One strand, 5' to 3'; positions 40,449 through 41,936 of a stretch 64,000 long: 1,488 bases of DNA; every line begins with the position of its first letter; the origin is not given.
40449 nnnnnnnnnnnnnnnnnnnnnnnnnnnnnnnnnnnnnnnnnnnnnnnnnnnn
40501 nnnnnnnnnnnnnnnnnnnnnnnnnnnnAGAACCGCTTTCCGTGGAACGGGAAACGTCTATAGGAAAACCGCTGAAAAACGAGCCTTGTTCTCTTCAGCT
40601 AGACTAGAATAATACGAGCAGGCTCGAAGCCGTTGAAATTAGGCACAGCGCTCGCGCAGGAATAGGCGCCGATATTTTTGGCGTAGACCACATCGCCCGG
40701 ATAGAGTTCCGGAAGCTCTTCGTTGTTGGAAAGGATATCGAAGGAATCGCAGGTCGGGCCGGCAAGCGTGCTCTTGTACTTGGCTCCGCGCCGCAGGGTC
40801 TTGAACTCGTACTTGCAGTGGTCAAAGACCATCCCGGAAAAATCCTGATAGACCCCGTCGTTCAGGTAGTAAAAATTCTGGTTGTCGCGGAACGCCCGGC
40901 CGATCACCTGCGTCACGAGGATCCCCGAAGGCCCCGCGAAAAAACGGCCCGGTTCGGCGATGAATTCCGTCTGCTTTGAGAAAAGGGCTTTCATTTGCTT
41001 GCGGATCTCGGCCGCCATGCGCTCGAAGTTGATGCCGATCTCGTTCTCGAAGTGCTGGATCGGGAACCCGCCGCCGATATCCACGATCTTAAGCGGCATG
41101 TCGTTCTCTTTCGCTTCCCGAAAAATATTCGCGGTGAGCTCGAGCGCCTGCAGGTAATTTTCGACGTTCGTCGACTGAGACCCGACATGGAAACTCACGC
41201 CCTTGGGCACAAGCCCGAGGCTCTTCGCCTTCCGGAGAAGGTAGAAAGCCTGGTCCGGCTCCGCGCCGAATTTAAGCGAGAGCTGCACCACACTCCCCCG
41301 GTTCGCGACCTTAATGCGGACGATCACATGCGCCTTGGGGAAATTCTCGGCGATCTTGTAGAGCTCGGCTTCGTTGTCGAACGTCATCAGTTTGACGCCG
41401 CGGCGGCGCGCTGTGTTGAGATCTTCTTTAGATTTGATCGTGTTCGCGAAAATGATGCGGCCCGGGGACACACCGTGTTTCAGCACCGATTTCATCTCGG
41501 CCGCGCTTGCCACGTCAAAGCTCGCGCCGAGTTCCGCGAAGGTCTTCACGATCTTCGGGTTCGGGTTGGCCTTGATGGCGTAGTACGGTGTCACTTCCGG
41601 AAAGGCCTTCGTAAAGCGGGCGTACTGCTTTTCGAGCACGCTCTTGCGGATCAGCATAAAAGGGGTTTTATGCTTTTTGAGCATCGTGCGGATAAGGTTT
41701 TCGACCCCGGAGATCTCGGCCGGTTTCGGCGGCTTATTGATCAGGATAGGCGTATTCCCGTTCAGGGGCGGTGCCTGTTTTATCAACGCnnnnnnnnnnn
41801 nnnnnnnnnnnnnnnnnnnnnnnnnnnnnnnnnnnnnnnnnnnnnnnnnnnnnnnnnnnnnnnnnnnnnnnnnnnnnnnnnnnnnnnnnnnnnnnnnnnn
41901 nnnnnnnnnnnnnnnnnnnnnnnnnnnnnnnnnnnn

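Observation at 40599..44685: Homospermidine pathway (ornithine decarboxylase plus homospermidine synthase) embedded inside the DAP/lysine operon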

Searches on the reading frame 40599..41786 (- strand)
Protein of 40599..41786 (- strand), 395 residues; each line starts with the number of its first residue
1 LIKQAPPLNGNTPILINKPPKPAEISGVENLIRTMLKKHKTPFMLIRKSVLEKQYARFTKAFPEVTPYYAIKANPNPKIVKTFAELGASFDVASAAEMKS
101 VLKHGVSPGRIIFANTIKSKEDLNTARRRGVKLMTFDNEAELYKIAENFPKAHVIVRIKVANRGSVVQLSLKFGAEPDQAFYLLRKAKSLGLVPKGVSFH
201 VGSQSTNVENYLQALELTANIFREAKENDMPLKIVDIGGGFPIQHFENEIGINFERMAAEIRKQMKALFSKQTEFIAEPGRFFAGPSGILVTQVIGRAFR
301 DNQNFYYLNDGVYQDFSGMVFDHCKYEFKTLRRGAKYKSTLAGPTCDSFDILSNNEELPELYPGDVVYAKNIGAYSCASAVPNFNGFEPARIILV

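Call 3: search_protein_families(library=pfam, proteins=[window:40599-41786:-])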
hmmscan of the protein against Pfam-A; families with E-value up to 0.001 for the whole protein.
window:40599-41786:- (395 aa): 2 families
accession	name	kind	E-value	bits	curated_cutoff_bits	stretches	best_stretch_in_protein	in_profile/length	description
PF02784.22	Orn_Arg_deC_N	-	2e-64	217.8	23.4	1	51-284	4-246/247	Pyridoxal-dependent decarboxylase, pyridoxal binding domain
PF00278.28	Orn_DAP_Arg_deC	-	5.7e-20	71.8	23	1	286-373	6-95/95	Pyridoxal-dependent decarboxylase, C-terminal sheet domain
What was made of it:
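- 40599..41786 (-): odc, PLP-dependent alanine-racemase-fold ornithine (or lysine/ornithine) decarboxylase, 395 aa. Pfam finds Orn_Arg_deC_N plus Orn_DAP_Arg_deC (call 3).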

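Call 4: search_protein_families(library=ncbifam, proteins=[window:40599-41786:-])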
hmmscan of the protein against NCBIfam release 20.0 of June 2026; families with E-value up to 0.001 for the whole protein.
window:40599-41786:- (395 aa): 7 families
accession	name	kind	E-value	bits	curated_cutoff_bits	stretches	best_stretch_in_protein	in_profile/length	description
TIGR01048.1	lysA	equivalog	6.4e-57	192.9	297.9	1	33-386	17-386/417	diaminopimelate decarboxylase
TIGR03099.1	dCO2ase_PEP1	hypoth_equivalog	6.1e-46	157.3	478.45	1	35-394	19-397/398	pyridoxal-dependent decarboxylase, exosortase A system-associated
NF006515.0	PRK08961.1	equivalog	7e-38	130.1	802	1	53-390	515-854/861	bifunctional aspartate kinase/diaminopimelate decarboxylase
NF052544.1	OrLyDeCDokD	equivalog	1.8e-18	66.4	700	1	33-352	34-389/461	ornithine/lysine decarboxylase DokD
NF041039.1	FslC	exception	1e-16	60.8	500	1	29-390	16-399/418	rhizoferrin biosystnesis N-citrylornithine decarboxylase FslC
NF003763.0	PRK05354.1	equivalog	3.6e-13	48.9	369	1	28-299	50-361/636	biosynthetic arginine decarboxylase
TIGR01273.1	speA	equivalog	8.5e-11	41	624.1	1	40-300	56-354/624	arginine decarboxylase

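Call 6: search_solved_structures(query=window:40599-41786:-, max_evalue=0.00001, show_alignments=0)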
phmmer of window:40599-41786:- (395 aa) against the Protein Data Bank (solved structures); distinct sequences matched with E-value up to 0.00001: 49.
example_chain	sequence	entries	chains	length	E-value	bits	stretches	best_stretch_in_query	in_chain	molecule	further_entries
5gjm_A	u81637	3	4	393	9.9e-76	258.5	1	29-393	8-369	Lysine/ornithine decarboxylase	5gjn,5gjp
5gjo_A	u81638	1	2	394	2.3e-75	257.3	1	29-393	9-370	Lysine/ornithine decarboxylase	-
2plj_A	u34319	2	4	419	2.1e-72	247.6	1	30-393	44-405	lysine/ornithine decarboxylase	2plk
2nva_A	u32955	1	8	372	2.3e-67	231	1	33-388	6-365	arginine decarboxylase, A207R protein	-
2nv9_A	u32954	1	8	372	2.3e-67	231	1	33-388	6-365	A207R protein, arginine decarboxylase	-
4zgy_A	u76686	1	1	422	1.9e-64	221.4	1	50-392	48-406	Ornithine decarboxylase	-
9b8m_A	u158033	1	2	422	1.9e-64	221.4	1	50-392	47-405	Ornithine decarboxylase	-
7s3f_A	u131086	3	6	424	1.9e-64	221.3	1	50-392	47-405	Ornithine decarboxylase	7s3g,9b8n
2on3_A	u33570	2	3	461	2.7e-64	220.9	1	50-392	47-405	Ornithine decarboxylase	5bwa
1d7k_A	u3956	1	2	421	2.8e-64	220.8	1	50-392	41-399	HUMAN ORNITHINE DECARBOXYLASE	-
2oo0_A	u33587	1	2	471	2.9e-64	220.8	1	50-392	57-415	Ornithine decarboxylase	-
7u6p_A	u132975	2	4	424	2.5e-63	217.7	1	50-392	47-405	Ornithine decarboxylase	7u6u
7odc_A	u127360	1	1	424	4.7e-62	213.5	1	50-392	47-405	PROTEIN (ORNITHINE DECARBOXYLASE)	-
1szr_C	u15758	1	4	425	5e-57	196.9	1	42-392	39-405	Ornithine decarboxylase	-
1f3t_A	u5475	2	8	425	1.3e-56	195.6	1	42-392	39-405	ORNITHINE DECARBOXYLASE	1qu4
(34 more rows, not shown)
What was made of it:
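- The chlorovirus ADC is the fourth-best PDB hit (call 6).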

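Call 25: search_solved_structures(query=window:40599-41786:-, max_evalue=1e-63, show_alignments=5)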
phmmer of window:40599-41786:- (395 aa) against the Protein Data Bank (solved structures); distinct sequences matched with E-value up to 1e-63: 11.
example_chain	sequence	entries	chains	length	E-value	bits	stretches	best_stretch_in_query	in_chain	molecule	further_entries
5gjm_A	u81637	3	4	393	9.9e-76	258.5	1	29-393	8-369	Lysine/ornithine decarboxylase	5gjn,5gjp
5gjo_A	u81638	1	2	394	2.3e-75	257.3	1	29-393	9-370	Lysine/ornithine decarboxylase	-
2plj_A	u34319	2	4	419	2.1e-72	247.6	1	30-393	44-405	lysine/ornithine decarboxylase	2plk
2nva_A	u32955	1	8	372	2.3e-67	231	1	33-388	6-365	arginine decarboxylase, A207R protein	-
2nv9_A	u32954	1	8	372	2.3e-67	231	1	33-388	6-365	A207R protein, arginine decarboxylase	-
4zgy_A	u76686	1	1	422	1.9e-64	221.4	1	50-392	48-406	Ornithine decarboxylase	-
9b8m_A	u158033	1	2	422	1.9e-64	221.4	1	50-392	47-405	Ornithine decarboxylase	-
7s3f_A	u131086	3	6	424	1.9e-64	221.3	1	50-392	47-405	Ornithine decarboxylase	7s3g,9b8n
2on3_A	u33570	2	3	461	2.7e-64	220.9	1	50-392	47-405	Ornithine decarboxylase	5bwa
1d7k_A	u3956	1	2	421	2.8e-64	220.8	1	50-392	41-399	HUMAN ORNITHINE DECARBOXYLASE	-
2oo0_A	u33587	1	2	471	2.9e-64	220.8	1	50-392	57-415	Ornithine decarboxylase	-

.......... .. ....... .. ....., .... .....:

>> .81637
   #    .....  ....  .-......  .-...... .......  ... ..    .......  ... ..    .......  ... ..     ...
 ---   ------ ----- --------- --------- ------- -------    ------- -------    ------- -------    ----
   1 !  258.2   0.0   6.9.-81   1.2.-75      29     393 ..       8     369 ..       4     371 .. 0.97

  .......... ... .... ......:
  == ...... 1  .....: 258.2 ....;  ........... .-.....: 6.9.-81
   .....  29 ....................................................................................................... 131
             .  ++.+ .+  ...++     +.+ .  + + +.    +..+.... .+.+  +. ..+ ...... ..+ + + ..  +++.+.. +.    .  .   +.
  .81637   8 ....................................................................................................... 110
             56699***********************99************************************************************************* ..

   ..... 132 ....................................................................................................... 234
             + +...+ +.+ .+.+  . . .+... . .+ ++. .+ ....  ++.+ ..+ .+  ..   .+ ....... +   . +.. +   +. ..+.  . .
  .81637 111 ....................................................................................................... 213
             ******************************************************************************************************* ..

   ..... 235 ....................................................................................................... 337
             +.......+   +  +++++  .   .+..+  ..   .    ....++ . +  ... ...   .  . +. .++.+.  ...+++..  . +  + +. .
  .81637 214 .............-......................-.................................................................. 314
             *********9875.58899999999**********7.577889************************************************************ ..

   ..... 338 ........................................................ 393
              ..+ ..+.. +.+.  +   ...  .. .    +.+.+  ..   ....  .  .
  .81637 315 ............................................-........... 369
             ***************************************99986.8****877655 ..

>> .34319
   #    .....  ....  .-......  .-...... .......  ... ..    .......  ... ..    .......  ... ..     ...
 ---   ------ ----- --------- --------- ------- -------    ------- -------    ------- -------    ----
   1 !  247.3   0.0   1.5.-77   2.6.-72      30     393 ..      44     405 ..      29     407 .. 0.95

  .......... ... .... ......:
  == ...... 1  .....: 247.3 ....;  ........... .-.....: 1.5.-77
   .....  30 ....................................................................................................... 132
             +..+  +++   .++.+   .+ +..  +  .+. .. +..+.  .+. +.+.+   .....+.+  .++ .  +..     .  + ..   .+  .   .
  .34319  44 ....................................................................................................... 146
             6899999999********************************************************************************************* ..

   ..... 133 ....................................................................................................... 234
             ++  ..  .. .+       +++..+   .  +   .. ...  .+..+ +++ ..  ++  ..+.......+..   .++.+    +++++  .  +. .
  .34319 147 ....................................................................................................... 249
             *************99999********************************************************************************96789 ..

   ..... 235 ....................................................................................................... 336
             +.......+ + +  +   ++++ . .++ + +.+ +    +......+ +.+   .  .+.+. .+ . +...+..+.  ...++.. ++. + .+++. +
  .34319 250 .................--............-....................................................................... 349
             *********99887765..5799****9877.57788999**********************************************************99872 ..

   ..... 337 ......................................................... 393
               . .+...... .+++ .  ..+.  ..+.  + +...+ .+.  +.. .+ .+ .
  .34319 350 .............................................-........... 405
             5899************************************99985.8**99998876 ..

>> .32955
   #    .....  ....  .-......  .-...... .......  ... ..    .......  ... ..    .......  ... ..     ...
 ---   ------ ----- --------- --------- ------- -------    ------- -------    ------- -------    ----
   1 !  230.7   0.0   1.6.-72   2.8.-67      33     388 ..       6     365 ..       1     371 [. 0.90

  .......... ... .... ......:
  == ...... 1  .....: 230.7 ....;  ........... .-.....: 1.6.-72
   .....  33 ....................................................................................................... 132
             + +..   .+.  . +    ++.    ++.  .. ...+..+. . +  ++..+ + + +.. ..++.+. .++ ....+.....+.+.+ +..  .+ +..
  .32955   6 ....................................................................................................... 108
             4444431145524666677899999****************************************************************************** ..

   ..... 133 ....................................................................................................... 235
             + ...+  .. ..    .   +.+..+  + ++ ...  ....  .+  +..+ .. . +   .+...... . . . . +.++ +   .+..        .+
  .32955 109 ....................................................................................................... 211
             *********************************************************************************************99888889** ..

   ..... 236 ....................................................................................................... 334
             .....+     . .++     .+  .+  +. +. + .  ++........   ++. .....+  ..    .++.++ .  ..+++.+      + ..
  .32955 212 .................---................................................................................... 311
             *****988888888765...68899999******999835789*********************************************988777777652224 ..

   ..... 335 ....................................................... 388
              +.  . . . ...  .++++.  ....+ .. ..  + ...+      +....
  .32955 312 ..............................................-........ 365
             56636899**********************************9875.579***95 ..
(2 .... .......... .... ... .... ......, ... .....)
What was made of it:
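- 40599..41786 (-): Best PDB hits are L/ODC 5gjm and 2plj, cvADC and human ODC (calls 6, 25).
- Closest known: Bifunctional lysine/ornithine decarboxylases. Same: The fold and catalytic motifs are the same (calls 6, 25).
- The best PDB matches are the bifunctional L/ODCs of Selenomonas ruminantium and Vibrio vulnificus (calls 6, 25). lysA lies immediately upstream.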

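Call 61: search_dna_similar(query=window:40599-41786:-, collection=plasmids, mode=protein, max_rows=12)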
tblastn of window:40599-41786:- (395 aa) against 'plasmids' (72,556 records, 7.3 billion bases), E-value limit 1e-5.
Records with a match: 472; places in all: 511; records where one place covers at least 80% of the query: 415.
Best place of each record, by identity: <60% 472.
By first word of the organism name: Ralstonia 132; Sinorhizobium 48; Streptomyces 45; Rhizobium 33; Bacillus 18; Azospirillum 12; Salmonella 12; Agrobacterium 11; Rahnella 10; Acinetobacter 10; and 75 more.
By predicted mobility (MOB-suite, as given by PLSDB): non-mobilizable 255; mobilizable 163; conjugative 54.
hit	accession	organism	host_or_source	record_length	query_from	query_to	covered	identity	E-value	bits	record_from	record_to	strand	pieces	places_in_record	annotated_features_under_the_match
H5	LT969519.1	Pseudomonas aeruginosa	-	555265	32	391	91%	37.4%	1e-59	216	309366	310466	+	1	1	ldc_1: Lysine/ornithine decarboxylase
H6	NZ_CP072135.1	Pseudoalteromonas xiamenensis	mangrove sediment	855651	33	395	92%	36.5%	4e-65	231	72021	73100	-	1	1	type III PLP-dependent enzyme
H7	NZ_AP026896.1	Aeromonas caviae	Microbe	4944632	19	395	95%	35.1%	1e-67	239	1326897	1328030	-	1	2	none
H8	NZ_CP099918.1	Pseudoalteromonas xiamenensis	Anadara tuberculosa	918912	33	395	92%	36.0%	6e-64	228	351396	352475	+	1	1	type III PLP-dependent enzyme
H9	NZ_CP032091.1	Pseudoalteromonas donghaensis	cell culture,seawater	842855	30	395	93%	35.6%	2e-67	238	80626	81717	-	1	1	type III PLP-dependent enzyme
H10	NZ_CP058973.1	Pseudoalteromonas sp. JSTW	cell culture,marine sediment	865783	30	395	93%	35.6%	2e-67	238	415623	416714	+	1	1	type III PLP-dependent enzyme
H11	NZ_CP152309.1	Vibrio tritonius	-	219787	30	395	93%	34.9%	7e-69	243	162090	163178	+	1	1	type III PLP-dependent enzyme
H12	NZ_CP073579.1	Photobacterium sp. GJ3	-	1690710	30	395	93%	34.8%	4e-67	237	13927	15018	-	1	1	record has no annotation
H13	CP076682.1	Pseudoalteromonas shioyasakiensis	isolated microorganism,Ocean water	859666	30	395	93%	34.8%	3e-66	235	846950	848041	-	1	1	type III PLP-dependent enzyme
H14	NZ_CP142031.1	Pseudoalteromonas sp. CuT4-3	whole organism,deep-sea sediment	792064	32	395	92%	35.0%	6e-68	240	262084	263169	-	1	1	type III PLP-dependent enzyme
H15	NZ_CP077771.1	Pseudoalteromonas shioyasakiensis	Haliotis discus hannai,plate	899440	30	395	93%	34.5%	1e-65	233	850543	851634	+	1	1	type III PLP-dependent enzyme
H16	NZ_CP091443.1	Pseudoalteromonas sp. CF6-2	sediment,South Sea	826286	30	395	93%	34.2%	6e-64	228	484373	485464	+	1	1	type III PLP-dependent enzyme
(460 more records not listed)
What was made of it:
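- Tried and rejected: Plasmid-borne ODC homologs are 37% identical or less and uninformative (call 61).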
